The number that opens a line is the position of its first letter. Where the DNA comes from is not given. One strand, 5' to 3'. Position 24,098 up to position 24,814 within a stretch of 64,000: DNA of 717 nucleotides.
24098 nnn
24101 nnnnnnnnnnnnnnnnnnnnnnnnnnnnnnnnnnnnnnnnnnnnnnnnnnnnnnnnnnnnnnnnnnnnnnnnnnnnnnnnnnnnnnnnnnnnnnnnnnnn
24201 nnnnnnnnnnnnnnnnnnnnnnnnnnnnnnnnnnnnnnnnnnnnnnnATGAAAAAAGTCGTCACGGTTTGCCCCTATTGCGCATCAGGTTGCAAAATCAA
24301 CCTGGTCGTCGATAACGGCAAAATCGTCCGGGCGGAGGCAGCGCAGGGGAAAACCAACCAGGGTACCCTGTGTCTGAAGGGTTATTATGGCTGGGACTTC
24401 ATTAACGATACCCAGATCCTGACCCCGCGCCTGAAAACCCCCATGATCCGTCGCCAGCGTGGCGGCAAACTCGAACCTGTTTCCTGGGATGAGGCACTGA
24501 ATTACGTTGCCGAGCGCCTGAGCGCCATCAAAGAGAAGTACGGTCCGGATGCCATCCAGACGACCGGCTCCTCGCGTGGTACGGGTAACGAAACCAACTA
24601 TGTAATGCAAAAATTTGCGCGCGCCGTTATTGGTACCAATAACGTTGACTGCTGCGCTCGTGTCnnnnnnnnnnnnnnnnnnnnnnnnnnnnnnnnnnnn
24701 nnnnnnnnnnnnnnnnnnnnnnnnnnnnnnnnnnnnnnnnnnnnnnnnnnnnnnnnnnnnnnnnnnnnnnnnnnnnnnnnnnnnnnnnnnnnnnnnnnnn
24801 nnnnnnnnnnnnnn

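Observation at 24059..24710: fdhF: sigma-54 promoter, upstream palindromic enhancer candidate, in-frame UGA and SECIS hairpin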

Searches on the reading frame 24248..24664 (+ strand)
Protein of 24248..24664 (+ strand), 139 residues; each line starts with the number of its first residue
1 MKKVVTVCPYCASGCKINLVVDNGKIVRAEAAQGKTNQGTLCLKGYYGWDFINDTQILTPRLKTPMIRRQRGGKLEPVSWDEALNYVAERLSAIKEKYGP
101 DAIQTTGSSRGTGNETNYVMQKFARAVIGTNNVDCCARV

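Call 30: find_related_loci(query=window:24248-24664:+, collection=genome_contigs, flank=1500)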
Query seq(139 aa) (139 aa) in genome_contigs; peptide patterns used: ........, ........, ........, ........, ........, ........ (x = any residue, [..] = any of these).
600 stretches matched a pattern (row limit reached: there are more); 567 encode a relative of the query (tblastn E <= 1e-3); the best 80 are kept; 80 distinct loci.
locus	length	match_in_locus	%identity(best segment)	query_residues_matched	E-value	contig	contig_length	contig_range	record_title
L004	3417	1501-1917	100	1-139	2e-93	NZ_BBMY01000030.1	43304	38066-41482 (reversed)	Escherichia albertii NBRC 107761 = DSM 17582 strain NBRC 107761, whole genome shotgun sequence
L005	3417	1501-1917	100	1-139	2e-93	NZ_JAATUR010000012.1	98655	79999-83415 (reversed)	Escherichia coli strain SCPM-O-B-8794 12length=98655, whole genome shotgun sequence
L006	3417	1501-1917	100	1-139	2e-93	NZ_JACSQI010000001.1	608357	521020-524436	Escherichia whittamii strain Sa2BVA5 NODE_1_length_608357_cov_8.774854, whole genome shotgun sequence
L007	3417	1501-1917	99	1-139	6e-92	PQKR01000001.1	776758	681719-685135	Escherichia sp. ESNIH1 NODE_1, whole genome shotgun sequence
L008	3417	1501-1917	97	1-139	3e-92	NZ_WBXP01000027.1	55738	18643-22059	Shimwellia pseudoproteus strain DSM 3038 DSM3038_27, whole genome shotgun sequence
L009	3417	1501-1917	99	1-139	4e-92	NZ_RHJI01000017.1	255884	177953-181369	Escherichia sp. E1V33 1V33_17_consensus, whole genome shotgun sequence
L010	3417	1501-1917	98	1-139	8e-92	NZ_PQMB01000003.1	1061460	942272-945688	Citrobacter amalonaticus strain S646 scaffold3.1, whole genome shotgun sequence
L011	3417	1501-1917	98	1-139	3e-91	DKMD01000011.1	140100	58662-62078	MAG TPA_asm: Pluralibacter sp. UBA7423 UBA7423_contig_81, whole genome shotgun sequence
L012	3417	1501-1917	98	1-139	2e-91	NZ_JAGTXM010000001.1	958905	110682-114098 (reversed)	Citrobacter amalonaticus strain ku-bf3 scaffold_0, whole genome shotgun sequence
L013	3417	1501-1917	98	1-139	2e-91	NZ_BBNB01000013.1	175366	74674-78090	Citrobacter sedlakii NBRC 105722, whole genome shotgun sequence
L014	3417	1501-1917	99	1-139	1e-91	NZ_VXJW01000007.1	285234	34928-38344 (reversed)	Salmonella enterica subsp. arizonae strain CCUG 6322T contig_0000007, whole genome shotgun sequence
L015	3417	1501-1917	98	1-139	2e-91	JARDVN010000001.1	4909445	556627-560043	Citrobacter amalonaticus strain AUH_CA_2023_1 contig_2, whole genome shotgun sequence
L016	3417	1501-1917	98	1-139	4e-91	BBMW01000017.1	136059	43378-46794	Citrobacter werkmanii NBRC 105721 DNA, contig: CIWKM17, whole genome shotgun sequence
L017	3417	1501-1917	98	1-139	4e-91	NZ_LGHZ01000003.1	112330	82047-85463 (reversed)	Kluyvera genomosp. 1 strain L2 contig3, whole genome shotgun sequence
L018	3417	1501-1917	98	1-139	4e-91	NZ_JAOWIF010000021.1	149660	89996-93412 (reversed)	Citrobacter sp. Cu233 171, whole genome shotgun sequence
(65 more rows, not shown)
